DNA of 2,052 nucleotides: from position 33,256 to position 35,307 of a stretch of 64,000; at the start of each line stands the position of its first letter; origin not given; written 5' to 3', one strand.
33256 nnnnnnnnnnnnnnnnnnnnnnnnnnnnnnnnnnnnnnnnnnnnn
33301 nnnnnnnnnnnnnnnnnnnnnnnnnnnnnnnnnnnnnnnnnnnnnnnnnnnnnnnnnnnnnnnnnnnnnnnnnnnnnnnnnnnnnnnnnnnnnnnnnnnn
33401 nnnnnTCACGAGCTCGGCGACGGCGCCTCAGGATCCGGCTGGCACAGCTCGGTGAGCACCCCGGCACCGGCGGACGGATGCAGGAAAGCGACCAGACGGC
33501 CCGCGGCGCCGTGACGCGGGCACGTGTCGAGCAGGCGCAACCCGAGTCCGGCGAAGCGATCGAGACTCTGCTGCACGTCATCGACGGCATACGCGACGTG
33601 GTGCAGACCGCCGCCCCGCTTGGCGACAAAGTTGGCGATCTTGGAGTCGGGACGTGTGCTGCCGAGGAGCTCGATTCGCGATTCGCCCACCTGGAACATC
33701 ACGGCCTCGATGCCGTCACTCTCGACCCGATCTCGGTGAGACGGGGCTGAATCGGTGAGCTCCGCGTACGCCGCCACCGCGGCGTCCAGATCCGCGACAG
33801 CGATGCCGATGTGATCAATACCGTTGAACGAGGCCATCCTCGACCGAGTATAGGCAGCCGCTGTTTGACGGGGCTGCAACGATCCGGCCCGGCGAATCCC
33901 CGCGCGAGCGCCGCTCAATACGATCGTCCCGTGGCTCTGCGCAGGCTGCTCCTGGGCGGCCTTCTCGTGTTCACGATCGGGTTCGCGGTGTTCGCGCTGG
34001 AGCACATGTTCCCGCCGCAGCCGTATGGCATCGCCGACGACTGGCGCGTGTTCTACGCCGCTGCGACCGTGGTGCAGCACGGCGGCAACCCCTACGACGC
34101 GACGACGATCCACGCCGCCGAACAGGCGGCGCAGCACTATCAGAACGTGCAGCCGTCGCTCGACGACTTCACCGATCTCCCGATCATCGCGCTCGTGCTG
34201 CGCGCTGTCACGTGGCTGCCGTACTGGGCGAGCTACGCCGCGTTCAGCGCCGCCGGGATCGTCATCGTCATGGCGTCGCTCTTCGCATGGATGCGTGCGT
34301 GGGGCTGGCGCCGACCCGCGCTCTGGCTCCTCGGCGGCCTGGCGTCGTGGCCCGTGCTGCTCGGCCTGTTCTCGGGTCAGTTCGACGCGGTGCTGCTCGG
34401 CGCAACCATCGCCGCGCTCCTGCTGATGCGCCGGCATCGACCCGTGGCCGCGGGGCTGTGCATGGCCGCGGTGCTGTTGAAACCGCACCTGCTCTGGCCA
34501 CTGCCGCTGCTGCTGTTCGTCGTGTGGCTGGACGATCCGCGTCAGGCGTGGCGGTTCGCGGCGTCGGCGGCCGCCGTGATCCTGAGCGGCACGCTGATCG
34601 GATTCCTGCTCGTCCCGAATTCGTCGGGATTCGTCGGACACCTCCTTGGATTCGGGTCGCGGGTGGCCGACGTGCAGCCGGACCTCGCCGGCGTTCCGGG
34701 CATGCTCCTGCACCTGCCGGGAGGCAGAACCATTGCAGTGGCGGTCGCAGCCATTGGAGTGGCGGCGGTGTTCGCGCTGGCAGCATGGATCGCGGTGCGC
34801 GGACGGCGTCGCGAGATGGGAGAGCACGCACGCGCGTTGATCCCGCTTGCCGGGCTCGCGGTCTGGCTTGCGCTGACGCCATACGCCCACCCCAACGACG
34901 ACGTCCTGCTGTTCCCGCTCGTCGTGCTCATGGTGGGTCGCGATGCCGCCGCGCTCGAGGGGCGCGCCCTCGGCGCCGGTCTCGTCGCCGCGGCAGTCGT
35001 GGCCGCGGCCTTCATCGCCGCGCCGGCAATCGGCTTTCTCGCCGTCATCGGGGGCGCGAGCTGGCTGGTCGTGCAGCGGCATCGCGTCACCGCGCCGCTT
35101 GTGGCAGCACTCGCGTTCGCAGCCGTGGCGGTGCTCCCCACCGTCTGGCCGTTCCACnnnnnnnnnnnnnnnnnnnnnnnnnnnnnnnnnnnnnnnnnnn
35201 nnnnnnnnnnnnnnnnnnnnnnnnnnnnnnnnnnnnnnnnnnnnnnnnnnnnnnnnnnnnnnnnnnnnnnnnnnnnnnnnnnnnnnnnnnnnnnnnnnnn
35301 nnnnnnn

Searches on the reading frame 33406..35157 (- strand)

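Call 75: search_protein_families(library=pfam, proteins=[window:33406-35157:-], max_evalue=0.0001)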
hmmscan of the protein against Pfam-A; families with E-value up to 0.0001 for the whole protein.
window:33406-35157:- (583 aa): 3 families
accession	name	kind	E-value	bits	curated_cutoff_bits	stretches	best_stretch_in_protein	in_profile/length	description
PF13669.12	Glyoxalase_4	-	5e-20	72.3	27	1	448-558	1-109/109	Glyoxalase/Bleomycin resistance protein/Dioxygenase superfamily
PF00903.31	Glyoxalase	-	2.3e-11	44.6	20.6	1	446-559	1-112/121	Glyoxalase/Bleomycin resistance protein/Dioxygenase superfamily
PF13468.12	Glyoxalase_3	-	5.9e-07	30.2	25.1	1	447-553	1-110/176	Glyoxalase-like domain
